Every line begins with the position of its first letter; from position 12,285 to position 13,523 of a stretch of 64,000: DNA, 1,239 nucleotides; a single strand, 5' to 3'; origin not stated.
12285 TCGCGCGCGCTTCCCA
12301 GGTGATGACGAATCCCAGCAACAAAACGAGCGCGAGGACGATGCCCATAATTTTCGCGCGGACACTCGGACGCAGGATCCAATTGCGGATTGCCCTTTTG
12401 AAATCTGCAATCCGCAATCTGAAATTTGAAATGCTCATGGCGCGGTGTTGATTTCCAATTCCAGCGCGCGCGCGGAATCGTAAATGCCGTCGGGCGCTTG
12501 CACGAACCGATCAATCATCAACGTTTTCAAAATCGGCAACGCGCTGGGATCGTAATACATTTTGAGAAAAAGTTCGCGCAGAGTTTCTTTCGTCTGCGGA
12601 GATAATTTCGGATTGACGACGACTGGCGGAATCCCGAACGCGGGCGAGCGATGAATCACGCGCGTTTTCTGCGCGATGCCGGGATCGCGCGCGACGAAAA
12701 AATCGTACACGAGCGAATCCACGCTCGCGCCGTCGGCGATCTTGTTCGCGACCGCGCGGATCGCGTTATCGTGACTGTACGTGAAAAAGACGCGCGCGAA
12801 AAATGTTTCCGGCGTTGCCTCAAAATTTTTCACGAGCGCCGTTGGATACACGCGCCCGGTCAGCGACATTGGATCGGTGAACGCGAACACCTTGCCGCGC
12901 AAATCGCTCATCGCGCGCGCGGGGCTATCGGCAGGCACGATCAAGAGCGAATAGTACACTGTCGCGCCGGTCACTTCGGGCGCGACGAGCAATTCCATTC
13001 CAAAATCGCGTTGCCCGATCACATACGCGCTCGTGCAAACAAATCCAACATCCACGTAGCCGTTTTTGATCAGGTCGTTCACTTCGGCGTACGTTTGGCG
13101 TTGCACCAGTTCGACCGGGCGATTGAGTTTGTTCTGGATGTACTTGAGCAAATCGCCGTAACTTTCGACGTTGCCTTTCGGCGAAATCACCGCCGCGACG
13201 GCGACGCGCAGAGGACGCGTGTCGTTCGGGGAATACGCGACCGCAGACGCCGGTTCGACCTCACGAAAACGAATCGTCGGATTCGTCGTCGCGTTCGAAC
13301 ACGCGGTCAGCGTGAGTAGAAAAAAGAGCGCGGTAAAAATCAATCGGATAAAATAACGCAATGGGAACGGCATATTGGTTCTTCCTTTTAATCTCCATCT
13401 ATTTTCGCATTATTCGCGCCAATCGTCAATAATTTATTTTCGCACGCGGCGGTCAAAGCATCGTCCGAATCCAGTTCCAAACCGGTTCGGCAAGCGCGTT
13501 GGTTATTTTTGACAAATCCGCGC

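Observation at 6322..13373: Two tandem paralogous triads of PhnD-like binding lipoprotein + HAMP-GAF kinase + NarL regulator, wedged between a Mo oxidoreductase locus and the ars operon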

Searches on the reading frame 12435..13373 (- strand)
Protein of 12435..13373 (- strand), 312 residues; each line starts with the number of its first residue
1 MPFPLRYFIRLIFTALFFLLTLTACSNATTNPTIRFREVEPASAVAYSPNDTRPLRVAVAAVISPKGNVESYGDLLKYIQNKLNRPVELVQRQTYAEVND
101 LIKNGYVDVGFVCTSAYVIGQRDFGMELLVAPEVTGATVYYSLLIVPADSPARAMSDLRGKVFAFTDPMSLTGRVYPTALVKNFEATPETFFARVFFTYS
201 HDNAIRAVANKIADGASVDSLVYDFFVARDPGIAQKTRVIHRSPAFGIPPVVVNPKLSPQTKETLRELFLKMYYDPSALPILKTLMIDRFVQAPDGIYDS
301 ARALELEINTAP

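Call 6: search_protein_families(library=pfam, proteins=[window:12435-13373:-], max_evalue=0.01)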
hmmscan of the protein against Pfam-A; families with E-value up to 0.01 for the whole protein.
window:12435-13373:- (312 aa): 1 family
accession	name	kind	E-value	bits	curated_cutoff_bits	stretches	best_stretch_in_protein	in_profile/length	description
PF12974.12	Phosphonate-bd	-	1.8e-59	201.5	27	1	58-295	2-239/242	ABC transporter, phosphonate, periplasmic substrate-binding protein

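Call 7: search_protein_families(library=ncbifam, proteins=[window:12435-13373:-], max_evalue=0.01)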
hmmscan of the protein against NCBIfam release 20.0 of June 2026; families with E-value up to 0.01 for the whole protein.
window:12435-13373:- (312 aa): 5 families
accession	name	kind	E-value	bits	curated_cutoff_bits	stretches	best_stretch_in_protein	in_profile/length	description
TIGR01098.1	3A0109s03R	subfamily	8.1e-39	133.6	112.05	1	17-272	6-253/253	phosphate/phosphite/phosphonate ABC transporter substrate-binding protein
TIGR03431.1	PhnD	equivalog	4.2e-38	131.4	261.1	1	49-307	22-285/288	phosphonate ABC transporter substrate-binding protein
TIGR04553.1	ABC_peri_selen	hypoth_equivalog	4.7e-17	62.2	250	1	69-302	16-256/266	putative selenate ABC transporter substrate-binding protein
NF049985.1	SBP_like_Rv1680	exception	0.0022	17.7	400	0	69-292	15-246/268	Rv1680 family SBP-like protein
TIGR02122.1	TRAP_TAXI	subfamily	0.0072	15.2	84.35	1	63-199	37-179/320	TAXI family TRAP transporter solute-binding subunit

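Call 12: search_solved_structures(query=window:12435-13373:-, max_evalue=0.01, show_alignments=2)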
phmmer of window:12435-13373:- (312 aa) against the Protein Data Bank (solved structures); distinct sequences matched with E-value up to 0.01: 17.
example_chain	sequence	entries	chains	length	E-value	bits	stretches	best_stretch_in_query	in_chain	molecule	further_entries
6x6b_A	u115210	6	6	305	8.6e-63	215.5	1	54-305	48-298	ArrX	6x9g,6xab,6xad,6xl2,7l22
6x8w_A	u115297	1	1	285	1.1e-61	211.9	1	54-305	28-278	ArrX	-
8ed5_A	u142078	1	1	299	3.2e-33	118.5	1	53-303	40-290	Putative periplasmic phosphite-binding-like protein (Pbl) PtxB-like protein designated Aio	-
6esk_A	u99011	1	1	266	3.1e-32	115.2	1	67-303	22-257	Putative periplasmic phosphite-binding-like protein (Pbl) PtxB-like protein designated Aio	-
6esv_A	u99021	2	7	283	3.3e-32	115.1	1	66-303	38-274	Putative periplasmic phosphite-binding-like protein (Pbl) PtxB-like protein designated Aio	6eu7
5jvb_A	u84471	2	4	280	2.8e-18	69.4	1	48-304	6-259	Phosphonate ABC transporter, periplasmic phosphonate-binding protein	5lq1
5o2j_A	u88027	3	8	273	3.4e-15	59.3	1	73-302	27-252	Probable phosphite transport system-binding protein PtxB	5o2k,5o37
5lv1_A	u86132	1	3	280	8.3e-14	54.7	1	72-303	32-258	PtxB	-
6ght_A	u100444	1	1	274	5e-13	52.2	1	54-199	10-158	Probable phosphite transport system-binding protein HtxB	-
5me4_A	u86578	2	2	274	5.1e-13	52.1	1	54-199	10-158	Probable phosphite transport system-binding protein HtxB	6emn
6ghq_A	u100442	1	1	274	5.5e-13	52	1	54-199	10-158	Probable phosphite transport system-binding protein HtxB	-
3n5l_A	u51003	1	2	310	4.7e-10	42.4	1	105-305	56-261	Binding protein component of ABC phosphonate transporter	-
3p7i_A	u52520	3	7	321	4.1e-09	39.3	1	74-285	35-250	PhnD, subunit of alkylphosphonate ABC transporter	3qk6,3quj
3s4u_A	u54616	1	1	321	6.9e-09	38.6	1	74-285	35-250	PhnD, subunit of alkylphosphonate ABC transporter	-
9lf9_A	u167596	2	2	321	8.6e-08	35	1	61-279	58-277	Phosphonate ABC transporter, periplasmic phosphonate-binding protein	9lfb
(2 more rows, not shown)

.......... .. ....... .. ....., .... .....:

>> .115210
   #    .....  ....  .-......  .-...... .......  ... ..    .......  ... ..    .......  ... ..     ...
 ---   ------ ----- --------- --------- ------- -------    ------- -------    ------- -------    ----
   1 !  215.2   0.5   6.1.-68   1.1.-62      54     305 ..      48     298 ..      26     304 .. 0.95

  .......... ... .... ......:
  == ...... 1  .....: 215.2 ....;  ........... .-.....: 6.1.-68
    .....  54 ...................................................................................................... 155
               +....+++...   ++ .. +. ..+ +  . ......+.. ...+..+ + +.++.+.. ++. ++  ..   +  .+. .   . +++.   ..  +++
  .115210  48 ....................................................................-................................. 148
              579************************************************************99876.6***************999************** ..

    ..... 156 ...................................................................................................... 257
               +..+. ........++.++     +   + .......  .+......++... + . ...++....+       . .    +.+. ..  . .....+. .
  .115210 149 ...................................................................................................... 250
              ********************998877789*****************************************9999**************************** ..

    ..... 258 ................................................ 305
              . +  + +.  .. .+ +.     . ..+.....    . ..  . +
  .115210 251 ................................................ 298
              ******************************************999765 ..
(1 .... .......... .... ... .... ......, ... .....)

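Call 25: find_homologous_proteins(query=window:12435-13373:-, max_evalue=1e-10)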
Query window:12435-13373:- (312 aa): 3252 proteins with E <= 1e-10 among 5884 candidates; the best 120 are listed.
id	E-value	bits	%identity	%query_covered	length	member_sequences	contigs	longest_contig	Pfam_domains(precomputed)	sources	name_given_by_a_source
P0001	1.4e-201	686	100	100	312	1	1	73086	PF12974.13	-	-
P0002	2.3e-148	511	76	98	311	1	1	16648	PF12974.13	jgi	jgi:phosphonate transport system substrate-binding protein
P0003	1.3e-147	509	76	96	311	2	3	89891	PF12974.13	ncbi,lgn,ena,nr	ncbi:MAG: phosphate/phosphite/phosphonate ABC transporter substrate-binding protein [Chloroflexi bac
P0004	3.1e-147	508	78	93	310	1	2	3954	PF12974.13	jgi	jgi:phosphonate transport system substrate-binding protein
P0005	3.4e-147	507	75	98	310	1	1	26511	PF12974.13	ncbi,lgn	-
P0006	3.6e-147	507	75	98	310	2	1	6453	PF12974.13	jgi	jgi:phosphonate transport system substrate-binding protein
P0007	4.3e-147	507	76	96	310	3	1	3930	PF12974.13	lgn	-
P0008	8.0e-147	506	75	96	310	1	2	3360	PF12974.13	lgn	-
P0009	1.8e-146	505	74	97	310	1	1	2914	PF12974.13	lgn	-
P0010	2.1e-146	505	75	98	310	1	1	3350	PF12974.13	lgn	-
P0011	2.1e-146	505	75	98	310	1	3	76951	PF12974.13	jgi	jgi:phosphonate transport system substrate-binding protein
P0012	3.1e-145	501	74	98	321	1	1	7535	PF12974.13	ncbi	-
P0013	6.7e-145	500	76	96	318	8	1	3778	PF12974.13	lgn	-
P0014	5.3e-144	497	78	92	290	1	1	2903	PF12974.13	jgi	jgi:phosphonate transport system substrate-binding protein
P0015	1.1e-143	496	75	95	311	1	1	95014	PF12974.13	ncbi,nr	ncbi:MAG: phosphate/phosphite/phosphonate ABC transporter substrate-binding protein [Chloroflexi bac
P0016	1.8e-143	495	74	100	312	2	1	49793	PF12974.13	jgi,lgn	jgi:phosphonate transport system substrate-binding protein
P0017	2.7e-143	495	73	97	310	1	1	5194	PF12974.13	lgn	-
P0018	3.6e-143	494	72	99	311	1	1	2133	PF12974.13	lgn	-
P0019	3.6e-143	494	76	96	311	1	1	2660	PF12974.13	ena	-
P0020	4.1e-143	494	75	97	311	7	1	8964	PF12974.13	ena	-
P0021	4.3e-143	494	75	96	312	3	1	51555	PF12974.13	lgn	-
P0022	4.9e-143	494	76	93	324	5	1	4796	PF12974.13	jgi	jgi:phosphonate transport system substrate-binding protein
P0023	5.2e-143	494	74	98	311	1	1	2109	PF12974.13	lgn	-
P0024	8.2e-143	493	72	100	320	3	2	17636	PF12974.13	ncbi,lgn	-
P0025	1.2e-142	493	72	98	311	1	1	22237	PF12974.13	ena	-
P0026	1.4e-142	492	74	96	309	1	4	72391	PF12974.13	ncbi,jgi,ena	jgi:phosphonate transport system substrate-binding protein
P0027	2.0e-142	492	73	97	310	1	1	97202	PF12974.13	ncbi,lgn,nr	ncbi:MAG: phosphate/phosphite/phosphonate ABC transporter substrate-binding protein [Chloroflexi bac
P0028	2.3e-142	492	72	97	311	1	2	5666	PF12974.13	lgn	-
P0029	3.9e-142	491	73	96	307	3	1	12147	PF12974.13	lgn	-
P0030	4.4e-142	491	75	96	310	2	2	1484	PF12974.13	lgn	-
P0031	1.1e-141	489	73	96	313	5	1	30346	PF12974.13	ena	-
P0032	2.3e-141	488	75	94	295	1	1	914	PF12974.13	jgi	jgi:phosphonate transport system substrate-binding protein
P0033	2.6e-141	488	76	94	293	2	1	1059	PF12974.13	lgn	-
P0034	5.2e-141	487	75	96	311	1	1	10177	PF12974.13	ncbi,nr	ncbi:MAG: phosphate/phosphite/phosphonate ABC transporter substrate-binding protein [Chloroflexi bac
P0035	5.5e-141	487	74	96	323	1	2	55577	PF12974.13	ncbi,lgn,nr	ncbi:MAG: phosphate/phosphite/phosphonate ABC transporter substrate-binding protein [Chloroflexi bac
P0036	5.5e-141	487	75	95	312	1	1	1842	PF12974.13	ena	-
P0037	7.8e-141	487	73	98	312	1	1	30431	PF12974.13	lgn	-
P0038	9.3e-141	486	74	99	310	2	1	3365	PF12974.13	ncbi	-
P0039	1.2e-140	486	75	94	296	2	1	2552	PF12974.13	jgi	jgi:phosphonate transport system substrate-binding protein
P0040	2.9e-140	485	75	95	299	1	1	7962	PF12974.13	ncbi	-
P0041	3.6e-140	484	72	97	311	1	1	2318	PF12974.13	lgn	-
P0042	7.1e-140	483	75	92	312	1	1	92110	PF12974.13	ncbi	-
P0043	2.5e-139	482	73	98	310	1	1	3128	PF12974.13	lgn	-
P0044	5.7e-139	480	72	98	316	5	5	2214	PF12974.13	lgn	-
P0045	1.5e-138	479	71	97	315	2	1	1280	PF12974.13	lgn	-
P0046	3.0e-138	478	72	94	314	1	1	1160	PF12974.13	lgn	-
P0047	4.0e-138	478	72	97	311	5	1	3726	PF12974.13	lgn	-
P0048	4.4e-138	478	76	94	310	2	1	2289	PF12974.13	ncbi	-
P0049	1.2e-137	476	72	98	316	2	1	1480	PF12974.13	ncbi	-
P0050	1.2e-137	476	71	96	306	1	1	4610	PF12974.13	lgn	-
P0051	4.8e-137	474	73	95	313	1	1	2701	PF12974.13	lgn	-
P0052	1.1e-136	473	73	95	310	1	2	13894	PF12974.13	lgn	-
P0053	5.2e-136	471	72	95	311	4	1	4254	PF12974.13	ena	-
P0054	8.1e-136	470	77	88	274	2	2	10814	PF12974.13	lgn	-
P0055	8.1e-136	470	71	97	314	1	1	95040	PF12974.13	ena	-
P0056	3.0e-135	468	73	95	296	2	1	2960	PF12974.13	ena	-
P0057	3.0e-135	468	77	89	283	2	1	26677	PF12974.13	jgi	jgi:phosphonate transport system substrate-binding protein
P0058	3.0e-135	468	72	95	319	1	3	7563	PF12974.13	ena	-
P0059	6.5e-135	467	71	97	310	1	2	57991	PF12974.13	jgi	jgi:phosphonate transport system substrate-binding protein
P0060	6.6e-135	467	70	96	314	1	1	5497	PF12974.13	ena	-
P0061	1.3e-133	463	73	93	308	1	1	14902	PF12974.13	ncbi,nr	ncbi:MAG: phosphate/phosphite/phosphonate ABC transporter substrate-binding protein [Anaerolineae ba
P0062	8.8e-133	460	72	94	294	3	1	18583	PF12974.13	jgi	jgi:phosphonate transport system substrate-binding protein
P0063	1.2e-127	443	68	97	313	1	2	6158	PF12974.13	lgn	-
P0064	1.6e-127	443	69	97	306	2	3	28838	PF12974.13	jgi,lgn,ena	jgi:phosphonate transport system substrate-binding protein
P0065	1.5e-125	436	66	97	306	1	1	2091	PF12974.13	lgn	-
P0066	5.6e-125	434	68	95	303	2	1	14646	PF12974.13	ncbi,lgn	-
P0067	7.1e-125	434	67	96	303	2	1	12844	PF12974.13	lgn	-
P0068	8.1e-125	434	67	97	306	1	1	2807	PF12974.13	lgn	-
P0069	1.3e-124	433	66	98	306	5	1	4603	PF12974.13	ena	-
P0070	3.4e-120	419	75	81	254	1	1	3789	PF12974.13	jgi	jgi:phosphonate transport system substrate-binding protein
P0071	2.0e-118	413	64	95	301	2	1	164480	PF12974.13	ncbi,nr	ncbi:MAG: phosphate/phosphite/phosphonate ABC transporter substrate-binding protein [Chloroflexi bac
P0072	6.2e-116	405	71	83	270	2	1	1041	PF12974.13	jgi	jgi:phosphonate transport system substrate-binding protein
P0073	8.2e-114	398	63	96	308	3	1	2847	PF12974.13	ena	-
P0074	1.0e-113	398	75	79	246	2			PF12974.13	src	-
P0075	5.4e-113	395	66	89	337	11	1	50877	PF12974.13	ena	-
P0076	3.4e-112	393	66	88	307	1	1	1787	PF12974.13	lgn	-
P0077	5.3e-112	392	63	95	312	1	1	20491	PF12974.13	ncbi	-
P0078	6.4e-112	392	67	84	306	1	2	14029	PF12974.13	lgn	-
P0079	1.3e-111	391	62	97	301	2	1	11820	PF12974.13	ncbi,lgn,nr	ncbi:MAG: phosphate/phosphite/phosphonate ABC transporter substrate-binding protein [Chloroflexi bac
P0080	1.4e-111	391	62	95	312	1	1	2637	PF12974.13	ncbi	-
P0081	4.5e-111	389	63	96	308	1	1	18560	PF12974.13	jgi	-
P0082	1.0e-110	388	64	92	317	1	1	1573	PF12974.13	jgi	jgi:phosphonate transport system substrate-binding protein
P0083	3.0e-110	386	64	90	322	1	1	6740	PF12974.13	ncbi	-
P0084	5.4e-110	385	62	96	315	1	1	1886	PF12974.13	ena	-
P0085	8.5e-110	385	64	87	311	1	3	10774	PF12974.13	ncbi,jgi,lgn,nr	ncbi:MAG: phosphate/phosphite/phosphonate ABC transporter substrate-binding protein [Chloroflexi bac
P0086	9.4e-110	385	63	93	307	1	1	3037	PF12974.13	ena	-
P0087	2.0e-109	383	62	93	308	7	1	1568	PF12974.13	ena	-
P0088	2.6e-109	383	61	92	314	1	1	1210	PF12974.13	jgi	jgi:phosphonate transport system substrate-binding protein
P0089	3.5e-109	383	63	89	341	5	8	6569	PF12974.13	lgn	-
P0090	4.5e-109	382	63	92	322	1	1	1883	PF12974.13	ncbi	-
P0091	7.0e-109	382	59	97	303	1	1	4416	PF12974.13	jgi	jgi:phosphonate transport system substrate-binding protein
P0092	7.8e-109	381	62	94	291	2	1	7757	PF12974.13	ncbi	-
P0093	8.2e-109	381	61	97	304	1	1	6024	PF12974.13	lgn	-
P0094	9.9e-109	381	60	96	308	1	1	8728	PF12974.13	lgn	-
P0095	1.1e-108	381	63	89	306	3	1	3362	PF12974.13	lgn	-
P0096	1.1e-108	381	59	96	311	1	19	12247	PF12974.13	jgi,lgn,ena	jgi:phosphonate transport system substrate-binding protein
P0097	1.2e-108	381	62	93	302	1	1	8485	PF12974.13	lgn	-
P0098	1.2e-108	381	63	90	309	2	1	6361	PF12974.13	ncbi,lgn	-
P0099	1.3e-108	381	60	95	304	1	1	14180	PF12974.13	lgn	-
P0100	1.5e-108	381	61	96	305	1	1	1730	PF12974.13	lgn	-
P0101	1.8e-108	380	77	72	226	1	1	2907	PF12974.13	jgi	jgi:phosphonate transport system substrate-binding protein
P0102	2.7e-108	380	60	96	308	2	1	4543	PF12974.13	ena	-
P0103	2.7e-108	380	59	97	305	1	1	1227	PF12974.13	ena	-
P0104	3.4e-108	379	61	98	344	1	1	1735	PF12974.13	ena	-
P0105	3.9e-108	379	60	97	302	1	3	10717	PF12974.13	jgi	jgi:phosphonate transport system substrate-binding protein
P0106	4.0e-108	379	59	97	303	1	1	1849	PF12974.13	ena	-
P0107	5.5e-108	379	59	99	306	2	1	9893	PF12974.13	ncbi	ncbi:MAG: phosphate/phosphite/phosphonate ABC transporter substrate-binding protein [Anaerolineae ba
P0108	6.4e-108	379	62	91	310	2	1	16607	PF12974.13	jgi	-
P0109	7.3e-108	378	61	96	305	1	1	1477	PF12974.13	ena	-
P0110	7.4e-108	378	64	87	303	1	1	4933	PF12974.13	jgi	jgi:phosphonate transport system substrate-binding protein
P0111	7.4e-108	378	64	88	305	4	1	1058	PF12974.13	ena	-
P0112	9.4e-108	378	64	88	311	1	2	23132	PF12974.13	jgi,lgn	-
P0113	1.3e-107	377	61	91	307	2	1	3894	PF12974.13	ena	-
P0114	1.4e-107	377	60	92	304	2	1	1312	PF12974.13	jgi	jgi:phosphonate transport system substrate-binding protein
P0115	1.6e-107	377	61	94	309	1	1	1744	PF12974.13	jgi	jgi:phosphonate transport system substrate-binding protein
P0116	1.6e-107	377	60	92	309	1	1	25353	PF12974.13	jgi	jgi:phosphonate transport system substrate-binding protein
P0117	1.8e-107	377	61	92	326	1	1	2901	PF12974.13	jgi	jgi:phosphonate transport system substrate-binding protein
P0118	2.0e-107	377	64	90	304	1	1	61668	PF12974.13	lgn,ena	-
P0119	2.3e-107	377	62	92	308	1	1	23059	PF12974.13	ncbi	-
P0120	2.3e-107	377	60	96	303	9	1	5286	PF12974.13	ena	-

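Call 26: find_encoding_contigs(protein=P0001, flank=10000, max_places=3)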
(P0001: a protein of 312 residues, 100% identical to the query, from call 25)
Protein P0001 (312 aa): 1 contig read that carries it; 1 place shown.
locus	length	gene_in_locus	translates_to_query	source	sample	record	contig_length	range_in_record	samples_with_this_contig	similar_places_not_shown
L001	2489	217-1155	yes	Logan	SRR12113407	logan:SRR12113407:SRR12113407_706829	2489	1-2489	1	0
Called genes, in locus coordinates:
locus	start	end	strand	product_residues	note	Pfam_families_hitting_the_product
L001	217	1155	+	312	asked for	PF12974:Phosphonate-bd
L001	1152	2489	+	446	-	?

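Call 27: find_encoding_contigs(protein=P0003, flank=10000, max_places=3)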
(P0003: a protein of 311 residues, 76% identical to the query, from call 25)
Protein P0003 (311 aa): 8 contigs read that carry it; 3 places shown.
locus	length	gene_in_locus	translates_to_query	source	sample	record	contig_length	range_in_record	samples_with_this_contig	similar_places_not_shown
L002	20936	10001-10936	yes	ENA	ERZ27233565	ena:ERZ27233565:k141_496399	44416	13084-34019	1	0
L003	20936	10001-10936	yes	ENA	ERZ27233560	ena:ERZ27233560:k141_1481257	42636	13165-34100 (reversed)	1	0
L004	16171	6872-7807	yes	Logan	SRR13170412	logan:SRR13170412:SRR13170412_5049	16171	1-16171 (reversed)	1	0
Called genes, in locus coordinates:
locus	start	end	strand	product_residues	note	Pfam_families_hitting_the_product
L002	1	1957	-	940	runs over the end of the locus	PF13231:PMT_2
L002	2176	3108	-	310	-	PF00535:Glycos_transf_2, PF10111:Glyco_tranf_2_2 (weak), PF13641:Glyco_tranf_2_3, PF13632:Glyco_trans_2_3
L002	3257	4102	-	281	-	PF01370:Epimerase, PF04321:RmlD_sub_bind, PF01073:3Beta_HSD (weak), PF16363:GDP_Man_Dehyd, PF02719:Polysacc_synt_2, PF07993:NAD_binding_4 (weak)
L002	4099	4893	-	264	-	PF13428:TPR_14 (faint), PF13432:TPR_16 (faint), PF14559:TPR_19 (faint), PF23914:TPR_CcmH_CycH (faint), PF13424:TPR_12 (faint), PF00515:TPR_1 (faint), PF07719:TPR_2 (faint), PF13181:TPR_8 (faint), +1 more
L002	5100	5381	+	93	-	-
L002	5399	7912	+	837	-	PF00483:NTP_transferase, PF12804:NTP_transf_3, PF00132:Hexapep (faint), PF25084:LbH_EIF2B, PF25087:GMPPB_C, PF02878:PGM_PMM_I, PF02879:PGM_PMM_II, PF02880:PGM_PMM_III (weak)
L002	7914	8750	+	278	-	PF01790:LGT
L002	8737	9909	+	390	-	PF01612:DNA_pol_A_exo1, PF00570:HRDC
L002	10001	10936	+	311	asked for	PF12974:Phosphonate-bd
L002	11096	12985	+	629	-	PF17203:sCache_3_2, PF00672:HAMP, PF01590:GAF, PF13185:GAF_2, PF13492:GAF_3 (weak), PF07730:HisKA_3, PF02518:HATPase_c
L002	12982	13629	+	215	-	PF00072:Response_reg, PF00196:GerE, PF08281:Sigma70_r4_2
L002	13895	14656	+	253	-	PF12838:Fer4_7 (faint), PF13183:Fer4_8 (faint), PF13237:Fer4_10 (weak), PF13247:Fer4_11, PF00037:Fer4 (weak), PF12797:Fer4_2 (weak), PF12837:Fer4_6 (weak), PF13247:Fer4_11 (weak), +1 more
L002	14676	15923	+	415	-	PF03916:NrfD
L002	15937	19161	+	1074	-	PF00384:Molybdopterin, PF01568:Molydop_binding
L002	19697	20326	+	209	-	PF02663:FmdE, PF01258:zf-dskA_traR (weak)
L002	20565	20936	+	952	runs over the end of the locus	PF25873:WHD_MalT, PF13424:TPR_12 (faint), PF25058:ARM_TT21 (faint), PF00515:TPR_1 (faint), PF07719:TPR_2 (faint), PF13181:TPR_8 (faint), PF17874:TPR_MalT, PF00196:GerE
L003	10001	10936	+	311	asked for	PF12974:Phosphonate-bd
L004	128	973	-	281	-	PF01370:Epimerase, PF04321:RmlD_sub_bind, PF16363:GDP_Man_Dehyd, PF01073:3Beta_HSD (weak), PF02719:Polysacc_synt_2, PF07993:NAD_binding_4 (weak)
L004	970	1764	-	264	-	PF13414:TPR_11 (faint), PF13432:TPR_16 (faint), PF14559:TPR_19 (faint), PF23914:TPR_CcmH_CycH (faint), PF13424:TPR_12 (faint), PF00515:TPR_1 (faint), PF07719:TPR_2 (faint), PF13181:TPR_8 (faint), +2 more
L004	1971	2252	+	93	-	-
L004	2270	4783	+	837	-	PF00483:NTP_transferase, PF12804:NTP_transf_3, PF00132:Hexapep (faint), PF25084:LbH_EIF2B, PF25087:GMPPB_C, PF02878:PGM_PMM_I, PF02879:PGM_PMM_II, PF02880:PGM_PMM_III (weak)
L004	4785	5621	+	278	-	PF01790:LGT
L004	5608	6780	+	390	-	PF01612:DNA_pol_A_exo1, PF00570:HRDC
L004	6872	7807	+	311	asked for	PF12974:Phosphonate-bd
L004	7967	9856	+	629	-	PF17203:sCache_3_2, PF00672:HAMP, PF01590:GAF, PF13185:GAF_2, PF13492:GAF_3 (weak), PF07730:HisKA_3, PF02518:HATPase_c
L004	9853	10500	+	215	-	PF00072:Response_reg, PF00196:GerE, PF08281:Sigma70_r4_2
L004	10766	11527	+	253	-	PF12838:Fer4_7 (faint), PF13183:Fer4_8 (faint), PF13237:Fer4_10 (weak), PF13247:Fer4_11, PF00037:Fer4 (weak), PF12797:Fer4_2 (weak), PF12837:Fer4_6 (weak), PF13247:Fer4_11 (weak), +1 more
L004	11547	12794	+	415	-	PF03916:NrfD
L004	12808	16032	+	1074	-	PF00384:Molybdopterin, PF01568:Molydop_binding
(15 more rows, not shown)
